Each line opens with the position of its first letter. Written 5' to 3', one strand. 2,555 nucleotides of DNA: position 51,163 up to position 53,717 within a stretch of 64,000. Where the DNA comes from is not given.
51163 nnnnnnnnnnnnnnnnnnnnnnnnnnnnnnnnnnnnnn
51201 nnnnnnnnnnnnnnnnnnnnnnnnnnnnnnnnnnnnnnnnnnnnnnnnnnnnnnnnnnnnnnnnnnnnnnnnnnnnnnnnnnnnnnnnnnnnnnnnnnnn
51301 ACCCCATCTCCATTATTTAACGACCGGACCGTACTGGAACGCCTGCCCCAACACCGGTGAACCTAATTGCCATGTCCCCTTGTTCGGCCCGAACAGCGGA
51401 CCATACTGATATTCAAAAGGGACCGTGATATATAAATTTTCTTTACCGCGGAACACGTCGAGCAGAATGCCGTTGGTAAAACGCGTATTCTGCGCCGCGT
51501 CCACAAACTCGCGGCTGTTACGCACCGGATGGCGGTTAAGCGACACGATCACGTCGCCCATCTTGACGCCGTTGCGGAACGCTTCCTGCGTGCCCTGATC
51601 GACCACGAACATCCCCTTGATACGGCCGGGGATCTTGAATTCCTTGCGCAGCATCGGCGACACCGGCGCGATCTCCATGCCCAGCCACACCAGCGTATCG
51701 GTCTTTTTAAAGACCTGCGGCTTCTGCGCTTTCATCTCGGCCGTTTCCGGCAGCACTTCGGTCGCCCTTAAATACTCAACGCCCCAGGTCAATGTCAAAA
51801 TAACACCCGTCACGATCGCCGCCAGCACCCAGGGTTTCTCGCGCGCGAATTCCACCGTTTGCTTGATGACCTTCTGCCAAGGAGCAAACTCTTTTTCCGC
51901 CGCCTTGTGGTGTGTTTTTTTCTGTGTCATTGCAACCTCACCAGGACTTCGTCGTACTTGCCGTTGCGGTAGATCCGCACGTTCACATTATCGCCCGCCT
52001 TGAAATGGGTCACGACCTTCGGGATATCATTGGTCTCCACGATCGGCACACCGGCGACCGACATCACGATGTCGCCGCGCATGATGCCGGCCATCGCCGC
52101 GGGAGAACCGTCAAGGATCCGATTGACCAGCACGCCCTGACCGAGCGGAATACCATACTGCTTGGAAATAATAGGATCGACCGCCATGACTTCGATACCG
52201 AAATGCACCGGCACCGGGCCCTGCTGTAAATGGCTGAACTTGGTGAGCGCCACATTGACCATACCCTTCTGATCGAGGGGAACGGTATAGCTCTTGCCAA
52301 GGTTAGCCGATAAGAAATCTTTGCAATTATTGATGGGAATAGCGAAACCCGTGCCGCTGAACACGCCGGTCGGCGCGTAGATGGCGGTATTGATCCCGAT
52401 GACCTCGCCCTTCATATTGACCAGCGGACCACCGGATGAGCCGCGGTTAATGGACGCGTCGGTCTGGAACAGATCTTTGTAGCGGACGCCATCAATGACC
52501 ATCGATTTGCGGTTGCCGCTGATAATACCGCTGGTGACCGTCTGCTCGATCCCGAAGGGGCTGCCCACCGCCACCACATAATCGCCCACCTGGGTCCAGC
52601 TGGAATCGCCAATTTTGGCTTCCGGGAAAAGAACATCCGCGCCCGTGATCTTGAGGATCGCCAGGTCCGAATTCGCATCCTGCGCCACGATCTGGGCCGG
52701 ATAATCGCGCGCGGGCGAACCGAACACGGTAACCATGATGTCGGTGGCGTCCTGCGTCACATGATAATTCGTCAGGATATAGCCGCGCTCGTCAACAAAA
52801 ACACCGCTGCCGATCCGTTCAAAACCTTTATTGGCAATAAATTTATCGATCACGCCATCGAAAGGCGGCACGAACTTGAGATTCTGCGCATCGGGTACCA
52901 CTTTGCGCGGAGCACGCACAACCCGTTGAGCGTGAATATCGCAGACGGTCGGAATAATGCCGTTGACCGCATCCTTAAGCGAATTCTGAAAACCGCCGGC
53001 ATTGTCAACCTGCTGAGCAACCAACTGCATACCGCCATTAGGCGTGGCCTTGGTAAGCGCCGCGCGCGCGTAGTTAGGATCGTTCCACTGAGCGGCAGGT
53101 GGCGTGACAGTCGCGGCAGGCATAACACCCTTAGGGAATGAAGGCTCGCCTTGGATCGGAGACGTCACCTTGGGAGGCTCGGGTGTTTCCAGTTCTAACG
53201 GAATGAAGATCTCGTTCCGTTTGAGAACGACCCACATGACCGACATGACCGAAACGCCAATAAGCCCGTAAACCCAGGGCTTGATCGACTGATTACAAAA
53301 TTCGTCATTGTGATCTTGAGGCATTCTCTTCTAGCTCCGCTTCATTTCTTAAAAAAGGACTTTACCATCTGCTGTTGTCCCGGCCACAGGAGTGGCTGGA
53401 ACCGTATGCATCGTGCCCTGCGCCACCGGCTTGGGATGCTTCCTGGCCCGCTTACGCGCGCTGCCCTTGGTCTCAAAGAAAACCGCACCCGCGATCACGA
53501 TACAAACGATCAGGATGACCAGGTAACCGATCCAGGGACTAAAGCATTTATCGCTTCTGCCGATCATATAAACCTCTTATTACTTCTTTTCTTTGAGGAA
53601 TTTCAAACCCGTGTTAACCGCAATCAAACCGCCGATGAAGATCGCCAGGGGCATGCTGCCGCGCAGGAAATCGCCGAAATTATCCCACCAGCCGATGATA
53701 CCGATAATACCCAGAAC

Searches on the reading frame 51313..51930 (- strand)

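Call 4: search_protein_families(library=pfam, proteins=[window:51313-51930:-], max_evalue=1)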
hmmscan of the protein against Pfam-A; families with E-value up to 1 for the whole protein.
window:51313-51930:- (205 aa): 5 families
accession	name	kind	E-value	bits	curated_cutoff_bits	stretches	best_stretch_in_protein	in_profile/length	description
PF12812.13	PDZ_1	-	1.6e-05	25.3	28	1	80-148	8-74/78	PDZ-like domain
PF13180.12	PDZ_2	-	2.2e-05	25.1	27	1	117-170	25-78/80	PDZ domain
PF17820.7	PDZ_6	-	0.053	13.7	27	1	121-147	15-41/54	PDZ domain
PF19029.5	DUF883_C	-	0.2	11.8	27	1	27-43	3-19/30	DUF883 C-terminal glycine zipper region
PF00595.29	PDZ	-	0.23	12.3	23.2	1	117-141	38-62/81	PDZ domain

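Call 6: search_protein_families(library=ncbifam, proteins=[window:51313-51930:-], max_evalue=0.1)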
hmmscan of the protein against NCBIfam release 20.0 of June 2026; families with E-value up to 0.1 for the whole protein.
window:51313-51930:- (205 aa): 11 families
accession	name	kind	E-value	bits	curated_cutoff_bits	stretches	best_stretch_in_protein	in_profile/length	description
NF040965.1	MamP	equivalog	6.6e-12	45.7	300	1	81-165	112-195/290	magnetosome magnetite formation protein MamP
TIGR02037.1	degP_htrA_DO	subfamily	3.5e-10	39.4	416.2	1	70-169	333-433/434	Do family serine endopeptidase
NF008147.1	PRK10898.1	equivalog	0.00059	19.1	408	1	96-170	270-345/352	outer membrane-stress sensor serine endopeptidase DegS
NF041521.1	HhoA_HhoB_HtrA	equivalog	0.00067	19.1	450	1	104-170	262-329/335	HhoA/HhoB/HtrA family serine endopeptidase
NF040960.1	MamE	equivalog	0.00078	18.1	800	1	63-165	550-657/659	magnetosome formation protease MamE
TIGR02038.1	protease_degS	equivalog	0.00085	18.6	422.95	1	83-170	257-344/351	outer membrane-stress sensor serine endopeptidase DegS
NF008189.1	PRK10942.1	equivalog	0.0023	16.5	720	1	93-161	302-370/477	serine endoprotease DegP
NF007526.1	PRK10139.1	equivalog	0.004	15.9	756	1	106-168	292-453/456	serine endoprotease DegQ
TIGR02860.1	spore_IV_B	equivalog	0.011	14.7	305.25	1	119-170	128-178/402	SpoIVB peptidase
NF041199.1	trx7_PDZ_seleno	equivalog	0.013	14.4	300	1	85-170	297-388/390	Trx7/PDZ domain-containing (seleno)protein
TIGR00054.1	TIGR00054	equivalog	0.031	13.2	147.55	0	114-171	212-268/421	RIP metalloprotease RseP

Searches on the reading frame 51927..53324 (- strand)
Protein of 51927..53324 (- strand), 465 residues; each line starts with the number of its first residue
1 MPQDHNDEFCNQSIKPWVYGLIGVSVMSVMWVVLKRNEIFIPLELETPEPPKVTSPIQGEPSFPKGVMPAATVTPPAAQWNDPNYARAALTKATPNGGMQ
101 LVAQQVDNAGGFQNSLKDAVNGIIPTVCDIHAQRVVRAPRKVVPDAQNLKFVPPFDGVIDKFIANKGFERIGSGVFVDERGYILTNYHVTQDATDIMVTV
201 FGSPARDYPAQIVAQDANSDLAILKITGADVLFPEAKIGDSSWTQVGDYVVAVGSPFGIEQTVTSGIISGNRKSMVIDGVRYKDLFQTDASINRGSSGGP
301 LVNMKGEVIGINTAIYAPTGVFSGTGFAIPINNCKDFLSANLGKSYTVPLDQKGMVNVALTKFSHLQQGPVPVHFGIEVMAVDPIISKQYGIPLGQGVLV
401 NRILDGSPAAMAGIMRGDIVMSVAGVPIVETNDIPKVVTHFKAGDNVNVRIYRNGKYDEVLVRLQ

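Call 4: search_protein_families(library=pfam, proteins=[window:51927-53324:-], max_evalue=1)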
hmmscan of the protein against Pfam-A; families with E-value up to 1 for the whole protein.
window:51927-53324:- (465 aa): 11 families
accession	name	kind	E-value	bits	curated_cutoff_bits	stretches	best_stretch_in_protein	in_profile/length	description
PF13365.12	Trypsin_2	-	1.4e-31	110.6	27.6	1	172-311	1-144/144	Trypsin-like peptidase domain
PF00089.32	Trypsin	-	5.7e-15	56.2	20.6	1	170-337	25-219/220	Trypsin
PF13180.12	PDZ_2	-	1.7e-11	44.7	27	1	384-462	12-78/80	PDZ domain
PF17820.7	PDZ_6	-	8.3e-06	25.9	27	1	400-434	2-36/54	PDZ domain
PF00595.29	PDZ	-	6.6e-05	23.7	23.2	1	395-434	24-63/81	PDZ domain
PF02907.21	Peptidase_S29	-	0.00084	19.6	25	1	286-333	99-145/149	Hepatitis C virus NS3 protease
PF10459.15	Peptidase_S46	-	0.0017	17.5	22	1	286-312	624-650/698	Peptidase S46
PF14685.13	PDZ_Tricorn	-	0.044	14.2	25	1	407-456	31-81/88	Tricorn protease PDZ domain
PF00949.27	Peptidase_S7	-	0.047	14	20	1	288-316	89-117/131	Peptidase S7, Flavivirus NS3 serine protease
PF12234.13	Rav1p_C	-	0.45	9.3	27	1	235-272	128-165/640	RAVE protein 1 C terminal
PF01732.22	Mycop_pep_DUF31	-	0.57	10.2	27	1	288-313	320-345/346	Mycoplasma peptidase (DUF31)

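Call 6: search_protein_families(library=ncbifam, proteins=[window:51927-53324:-], max_evalue=0.1)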
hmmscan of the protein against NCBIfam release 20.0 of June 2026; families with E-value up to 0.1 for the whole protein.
window:51927-53324:- (465 aa): 23 families
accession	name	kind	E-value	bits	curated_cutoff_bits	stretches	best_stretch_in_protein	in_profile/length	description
TIGR02037.1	degP_htrA_DO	subfamily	5.5e-88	295.8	416.2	1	115-465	2-328/434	Do family serine endopeptidase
NF040960.1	MamE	equivalog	7.8e-76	256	800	2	64-363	29-315/659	magnetosome formation protease MamE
NF041521.1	HhoA_HhoB_HtrA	equivalog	2.3e-60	204.7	450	1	116-463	3-330/335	HhoA/HhoB/HtrA family serine endopeptidase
NF047968.1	SerProtHtrA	equivalog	2.5e-60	204.8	470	2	160-380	77-294/357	serine protease HtrA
NF007526.1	PRK10139.1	equivalog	3.6e-59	200.6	756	1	103-464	30-359/456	serine endoprotease DegQ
NF008189.1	PRK10942.1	equivalog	2.1e-54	184.8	720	1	165-465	108-382/477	serine endoprotease DegP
TIGR02038.1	protease_degS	equivalog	1.1e-51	176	422.95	2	167-338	75-243/351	outer membrane-stress sensor serine endopeptidase DegS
NF008147.1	PRK10898.1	equivalog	3.5e-51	174.4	408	2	167-332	75-238/352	outer membrane-stress sensor serine endopeptidase DegS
NF050055.1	SerProtHtrAMycob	equivalog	1.6e-46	159.3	800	2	169-340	226-405/502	serine protease HtrA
NF053637.1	SerProtHtrAspr2045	equivalog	2.1e-33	115.8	650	1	172-464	105-386/394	serine protease HtrA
NF040961.1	MamO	equivalog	2.2e-28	99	800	1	68-331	11-257/648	magnetosome protein MamO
NF033740.0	MarP_fam_protase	equivalog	3.4e-18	65.8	250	1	172-344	213-380/390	MarP family serine protease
NF041616.1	T2SS_C_SYNERG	exception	1.2e-06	28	200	1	396-456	227-287/296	type II secretion system protein GspC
NF040965.1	MamP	equivalog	1.7e-06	27.9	300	1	376-458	115-196/290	magnetosome magnetite formation protein MamP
TIGR02860.1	spore_IV_B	equivalog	3.3e-06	26.3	305.25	1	407-456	124-172/402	SpoIVB peptidase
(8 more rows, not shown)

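Call 54: find_encoding_contigs(protein=window:51927-53324:-, flank=4000, max_places=2)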
Protein window:51927-53324:- (465 aa): no gene with exactly this product is on record in the collection.

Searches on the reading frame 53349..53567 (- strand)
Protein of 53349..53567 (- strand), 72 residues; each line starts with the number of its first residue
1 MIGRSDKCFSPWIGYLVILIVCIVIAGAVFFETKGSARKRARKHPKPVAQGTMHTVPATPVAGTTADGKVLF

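Call 4: search_protein_families(library=pfam, proteins=[window:53349-53567:-], max_evalue=1)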
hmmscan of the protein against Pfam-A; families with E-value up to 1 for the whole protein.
window:53349-53567:- (72 aa): 3 families
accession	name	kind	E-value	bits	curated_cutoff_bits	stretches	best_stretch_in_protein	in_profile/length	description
PF10812.13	DUF2561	-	0.0078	16.7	27.8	1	6-64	58-114/202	Protein of unknown function (DUF2561)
PF19167.5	DUF5849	-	0.013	15.7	26.9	1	13-69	4-61/200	Family of unknown function (DUF5849)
PF05961.16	Chordopox_A13L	-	0.2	12.4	24.1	1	13-39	2-28/69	Chordopoxvirus A13L protein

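Call 6: search_protein_families(library=ncbifam, proteins=[window:53349-53567:-], max_evalue=0.1)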
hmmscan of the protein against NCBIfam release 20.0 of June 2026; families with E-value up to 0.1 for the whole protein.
window:53349-53567:- (72 aa): 1 family
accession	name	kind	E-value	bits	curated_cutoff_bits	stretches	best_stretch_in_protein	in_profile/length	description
NF005694.0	PRK07502.1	equivalog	0.099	11.9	409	0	33-68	98-133/310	prephenate/arogenate dehydrogenase family protein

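Call 52: find_homologous_proteins(query=window:53349-53567:-, max_evalue=0.001)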
Query window:53349-53567:- (72 aa): 6 proteins with E <= 0.001 among 7 candidates.
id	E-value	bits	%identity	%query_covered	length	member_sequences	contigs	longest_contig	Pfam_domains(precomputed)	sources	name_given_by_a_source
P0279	2.3e-41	156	100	100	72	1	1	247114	-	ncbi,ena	ncbi:MAG: hypothetical protein WCO69_00515 [Candidatus Omnitrophota bacterium]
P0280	3.0e-33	131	83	100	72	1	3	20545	-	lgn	-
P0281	3.3e-32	127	85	100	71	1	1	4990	-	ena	-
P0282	1.5e-23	100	66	100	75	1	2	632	-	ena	-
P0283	1.9e-23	100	66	100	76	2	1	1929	-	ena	-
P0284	3.5e-16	76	61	100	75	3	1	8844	-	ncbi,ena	-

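Call 53: find_encoding_contigs(protein=P0279, flank=10000, max_places=2)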
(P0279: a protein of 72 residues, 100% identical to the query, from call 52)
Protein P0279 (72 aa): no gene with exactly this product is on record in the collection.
